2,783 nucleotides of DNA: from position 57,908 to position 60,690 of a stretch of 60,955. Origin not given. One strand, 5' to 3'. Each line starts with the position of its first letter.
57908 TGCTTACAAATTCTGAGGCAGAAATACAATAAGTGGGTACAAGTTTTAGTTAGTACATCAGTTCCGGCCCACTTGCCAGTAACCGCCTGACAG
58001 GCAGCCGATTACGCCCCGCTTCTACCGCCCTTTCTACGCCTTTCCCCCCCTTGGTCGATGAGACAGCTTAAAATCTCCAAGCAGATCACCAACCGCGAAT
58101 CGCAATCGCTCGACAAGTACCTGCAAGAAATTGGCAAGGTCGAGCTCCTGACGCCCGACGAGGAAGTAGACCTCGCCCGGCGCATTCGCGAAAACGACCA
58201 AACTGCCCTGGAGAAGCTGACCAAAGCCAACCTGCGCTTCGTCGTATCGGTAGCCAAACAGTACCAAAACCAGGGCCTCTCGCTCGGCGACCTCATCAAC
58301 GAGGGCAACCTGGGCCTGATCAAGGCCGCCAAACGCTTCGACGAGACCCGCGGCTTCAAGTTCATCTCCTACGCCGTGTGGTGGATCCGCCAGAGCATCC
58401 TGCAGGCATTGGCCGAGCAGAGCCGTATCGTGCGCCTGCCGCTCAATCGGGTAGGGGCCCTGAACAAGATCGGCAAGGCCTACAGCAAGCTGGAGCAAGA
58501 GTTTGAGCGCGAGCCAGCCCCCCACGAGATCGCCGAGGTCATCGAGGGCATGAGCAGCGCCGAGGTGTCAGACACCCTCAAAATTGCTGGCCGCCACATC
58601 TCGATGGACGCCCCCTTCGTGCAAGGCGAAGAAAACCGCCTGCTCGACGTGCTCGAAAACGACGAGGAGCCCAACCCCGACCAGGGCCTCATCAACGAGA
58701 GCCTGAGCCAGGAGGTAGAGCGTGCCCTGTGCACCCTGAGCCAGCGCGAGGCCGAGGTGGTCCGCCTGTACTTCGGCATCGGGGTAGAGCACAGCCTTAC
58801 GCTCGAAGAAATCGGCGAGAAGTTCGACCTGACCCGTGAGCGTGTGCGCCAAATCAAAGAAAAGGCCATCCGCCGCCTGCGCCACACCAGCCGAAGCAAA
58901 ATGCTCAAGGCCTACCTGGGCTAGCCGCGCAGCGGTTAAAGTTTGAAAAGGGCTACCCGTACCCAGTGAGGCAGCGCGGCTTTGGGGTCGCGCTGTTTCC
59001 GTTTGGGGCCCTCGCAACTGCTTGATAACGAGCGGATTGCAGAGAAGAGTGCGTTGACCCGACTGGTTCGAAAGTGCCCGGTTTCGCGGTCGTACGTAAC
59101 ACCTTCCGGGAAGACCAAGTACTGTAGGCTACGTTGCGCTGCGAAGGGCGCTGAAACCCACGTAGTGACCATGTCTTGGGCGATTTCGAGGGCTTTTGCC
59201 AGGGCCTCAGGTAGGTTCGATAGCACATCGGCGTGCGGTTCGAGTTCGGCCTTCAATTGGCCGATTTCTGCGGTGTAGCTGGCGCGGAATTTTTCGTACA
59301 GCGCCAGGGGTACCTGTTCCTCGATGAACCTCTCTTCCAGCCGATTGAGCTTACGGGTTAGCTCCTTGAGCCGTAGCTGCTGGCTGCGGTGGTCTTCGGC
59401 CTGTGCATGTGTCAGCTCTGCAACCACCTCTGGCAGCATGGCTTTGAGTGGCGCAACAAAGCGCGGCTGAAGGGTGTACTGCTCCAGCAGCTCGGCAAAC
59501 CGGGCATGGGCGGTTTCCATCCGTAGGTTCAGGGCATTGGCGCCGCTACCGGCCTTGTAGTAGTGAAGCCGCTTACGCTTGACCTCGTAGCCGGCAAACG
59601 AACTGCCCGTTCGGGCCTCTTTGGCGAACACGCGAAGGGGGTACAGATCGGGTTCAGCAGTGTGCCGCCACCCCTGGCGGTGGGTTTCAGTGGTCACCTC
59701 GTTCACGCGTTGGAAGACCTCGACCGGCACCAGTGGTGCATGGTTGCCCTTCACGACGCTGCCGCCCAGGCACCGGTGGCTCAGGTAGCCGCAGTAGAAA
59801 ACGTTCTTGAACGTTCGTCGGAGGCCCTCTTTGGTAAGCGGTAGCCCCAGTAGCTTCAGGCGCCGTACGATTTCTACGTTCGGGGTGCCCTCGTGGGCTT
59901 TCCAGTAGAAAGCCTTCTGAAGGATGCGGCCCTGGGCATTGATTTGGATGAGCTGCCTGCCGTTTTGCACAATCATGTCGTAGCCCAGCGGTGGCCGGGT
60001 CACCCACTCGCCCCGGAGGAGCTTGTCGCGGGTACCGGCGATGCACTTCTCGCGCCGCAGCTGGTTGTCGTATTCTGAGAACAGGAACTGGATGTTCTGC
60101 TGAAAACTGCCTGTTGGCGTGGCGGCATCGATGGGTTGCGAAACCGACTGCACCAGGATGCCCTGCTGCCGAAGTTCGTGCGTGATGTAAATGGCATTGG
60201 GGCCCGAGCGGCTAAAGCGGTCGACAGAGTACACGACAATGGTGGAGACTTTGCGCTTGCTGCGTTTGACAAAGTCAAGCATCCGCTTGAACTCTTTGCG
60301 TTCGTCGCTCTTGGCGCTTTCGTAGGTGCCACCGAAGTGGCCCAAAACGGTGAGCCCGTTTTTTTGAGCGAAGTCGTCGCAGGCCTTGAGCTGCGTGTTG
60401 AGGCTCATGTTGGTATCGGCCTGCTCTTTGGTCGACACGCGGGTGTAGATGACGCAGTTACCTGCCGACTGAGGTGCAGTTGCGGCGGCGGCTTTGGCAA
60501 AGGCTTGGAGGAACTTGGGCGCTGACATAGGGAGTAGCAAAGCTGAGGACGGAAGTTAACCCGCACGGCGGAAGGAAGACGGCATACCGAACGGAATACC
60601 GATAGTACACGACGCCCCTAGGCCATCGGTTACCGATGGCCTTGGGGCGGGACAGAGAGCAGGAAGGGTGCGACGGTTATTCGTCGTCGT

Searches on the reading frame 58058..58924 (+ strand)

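Call 94: search_protein_families(library=pfam, proteins=[window:58058-58924:+], max_evalue=0.00001)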
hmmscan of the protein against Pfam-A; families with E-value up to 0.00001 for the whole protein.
window:58058-58924:+ (288 aa): 4 families
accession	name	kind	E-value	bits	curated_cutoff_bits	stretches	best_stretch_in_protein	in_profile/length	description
PF04542.20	Sigma70_r2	-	2e-18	66.3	24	1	56-123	3-70/71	Sigma-70 region 2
PF04545.22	Sigma70_r4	-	1.2e-17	63.6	24.1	1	223-276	1-50/50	Sigma-70, region 4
PF04539.22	Sigma70_r3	-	4.5e-15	55.9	25.3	1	135-209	3-76/78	Sigma-70 region 3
PF00140.25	Sigma70_r1_2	-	1.8e-14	53.8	22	1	17-48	2-33/34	Sigma-70 factor, region 1.2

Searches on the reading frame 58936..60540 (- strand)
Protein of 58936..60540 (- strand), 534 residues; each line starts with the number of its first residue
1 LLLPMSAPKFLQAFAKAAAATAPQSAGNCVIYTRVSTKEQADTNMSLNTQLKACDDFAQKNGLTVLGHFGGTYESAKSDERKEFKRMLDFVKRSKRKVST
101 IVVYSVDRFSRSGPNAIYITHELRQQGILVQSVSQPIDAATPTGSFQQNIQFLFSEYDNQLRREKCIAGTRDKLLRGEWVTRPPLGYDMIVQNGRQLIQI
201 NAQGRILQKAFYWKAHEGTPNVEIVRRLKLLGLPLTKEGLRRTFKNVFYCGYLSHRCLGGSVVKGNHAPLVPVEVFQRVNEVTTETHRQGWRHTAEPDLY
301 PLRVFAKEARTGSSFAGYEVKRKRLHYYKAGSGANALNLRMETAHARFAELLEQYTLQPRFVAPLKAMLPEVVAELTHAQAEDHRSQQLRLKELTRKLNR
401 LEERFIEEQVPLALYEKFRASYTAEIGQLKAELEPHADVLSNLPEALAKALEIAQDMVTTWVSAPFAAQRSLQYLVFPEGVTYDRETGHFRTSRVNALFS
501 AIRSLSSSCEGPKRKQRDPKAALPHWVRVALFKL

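Call 93: search_protein_families(library=pfam, proteins=[window:58936-60540:-], max_evalue=0.00001)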
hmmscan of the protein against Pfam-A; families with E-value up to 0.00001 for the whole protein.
window:58936-60540:- (534 aa): 1 family
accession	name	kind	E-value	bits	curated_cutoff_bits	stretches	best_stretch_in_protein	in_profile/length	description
PF00239.26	Resolvase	-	3.1e-27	95.9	23.3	1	30-178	2-144/145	Resolvase, N terminal domain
